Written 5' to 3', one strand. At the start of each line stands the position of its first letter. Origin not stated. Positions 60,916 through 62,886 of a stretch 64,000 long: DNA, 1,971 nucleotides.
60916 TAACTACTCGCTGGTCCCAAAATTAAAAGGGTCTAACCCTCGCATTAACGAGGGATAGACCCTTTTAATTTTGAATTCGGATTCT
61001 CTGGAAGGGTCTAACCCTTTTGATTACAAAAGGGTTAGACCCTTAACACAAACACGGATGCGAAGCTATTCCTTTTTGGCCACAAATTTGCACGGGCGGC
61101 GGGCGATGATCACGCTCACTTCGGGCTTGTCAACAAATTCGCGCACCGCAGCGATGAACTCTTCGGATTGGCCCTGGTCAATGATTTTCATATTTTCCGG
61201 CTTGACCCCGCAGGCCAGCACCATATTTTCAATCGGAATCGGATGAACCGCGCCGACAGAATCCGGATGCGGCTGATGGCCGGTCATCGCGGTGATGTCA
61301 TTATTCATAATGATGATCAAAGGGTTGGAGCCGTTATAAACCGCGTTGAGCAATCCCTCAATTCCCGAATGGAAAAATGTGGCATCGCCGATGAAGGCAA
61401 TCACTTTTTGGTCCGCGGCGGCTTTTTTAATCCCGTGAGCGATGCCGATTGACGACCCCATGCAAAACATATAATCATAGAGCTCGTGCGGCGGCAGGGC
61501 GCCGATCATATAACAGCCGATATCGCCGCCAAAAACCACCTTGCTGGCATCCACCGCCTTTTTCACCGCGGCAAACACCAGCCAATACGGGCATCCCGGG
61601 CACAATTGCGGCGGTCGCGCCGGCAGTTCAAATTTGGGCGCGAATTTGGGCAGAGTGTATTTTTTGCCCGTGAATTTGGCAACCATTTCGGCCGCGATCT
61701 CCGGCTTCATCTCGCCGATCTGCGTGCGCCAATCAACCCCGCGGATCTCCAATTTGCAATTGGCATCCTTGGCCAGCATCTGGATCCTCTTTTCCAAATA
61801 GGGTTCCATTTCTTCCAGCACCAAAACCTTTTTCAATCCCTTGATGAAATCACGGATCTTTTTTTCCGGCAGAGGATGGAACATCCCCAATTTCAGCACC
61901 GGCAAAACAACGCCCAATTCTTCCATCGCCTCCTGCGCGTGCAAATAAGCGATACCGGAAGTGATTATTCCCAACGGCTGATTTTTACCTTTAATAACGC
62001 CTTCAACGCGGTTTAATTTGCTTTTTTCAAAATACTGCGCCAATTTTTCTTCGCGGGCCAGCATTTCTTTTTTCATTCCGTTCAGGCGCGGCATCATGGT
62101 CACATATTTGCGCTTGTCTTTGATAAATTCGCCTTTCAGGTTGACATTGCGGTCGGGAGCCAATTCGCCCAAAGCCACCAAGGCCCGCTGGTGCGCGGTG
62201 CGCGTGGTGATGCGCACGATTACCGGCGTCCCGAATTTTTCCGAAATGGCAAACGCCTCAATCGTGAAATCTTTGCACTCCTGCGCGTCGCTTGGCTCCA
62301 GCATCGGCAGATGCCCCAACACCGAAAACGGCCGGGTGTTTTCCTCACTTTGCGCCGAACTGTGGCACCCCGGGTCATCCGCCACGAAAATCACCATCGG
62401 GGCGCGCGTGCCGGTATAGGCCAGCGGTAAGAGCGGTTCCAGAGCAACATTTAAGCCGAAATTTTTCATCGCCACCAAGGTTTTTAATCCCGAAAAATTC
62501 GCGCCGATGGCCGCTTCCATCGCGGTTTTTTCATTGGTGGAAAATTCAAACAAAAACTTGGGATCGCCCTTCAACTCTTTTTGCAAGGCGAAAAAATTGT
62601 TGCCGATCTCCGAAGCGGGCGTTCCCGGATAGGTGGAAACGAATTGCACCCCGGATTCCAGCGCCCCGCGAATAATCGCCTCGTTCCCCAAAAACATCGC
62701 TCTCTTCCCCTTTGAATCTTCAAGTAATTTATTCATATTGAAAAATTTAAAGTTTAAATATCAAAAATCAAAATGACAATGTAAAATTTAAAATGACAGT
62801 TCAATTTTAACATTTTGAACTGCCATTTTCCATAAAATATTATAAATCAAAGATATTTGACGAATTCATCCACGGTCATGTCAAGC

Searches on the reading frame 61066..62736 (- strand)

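Call 54: search_protein_families(library=pfam, proteins=[window:61066-62736:-], max_evalue=0.00001)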
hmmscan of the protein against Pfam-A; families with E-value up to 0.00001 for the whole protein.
window:61066-62736:- (556 aa): 2 families
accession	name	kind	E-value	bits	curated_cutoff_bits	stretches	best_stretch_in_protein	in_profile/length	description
PF02775.26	TPP_enzyme_C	-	1.5e-21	77.2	21.9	1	405-544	1-150/151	Thiamine pyrophosphate enzyme, C-terminal TPP binding domain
PF01855.24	POR_N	-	1.1e-17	65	27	1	24-209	2-186/231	Pyruvate flavodoxin/ferredoxin oxidoreductase, thiamine diP-bdg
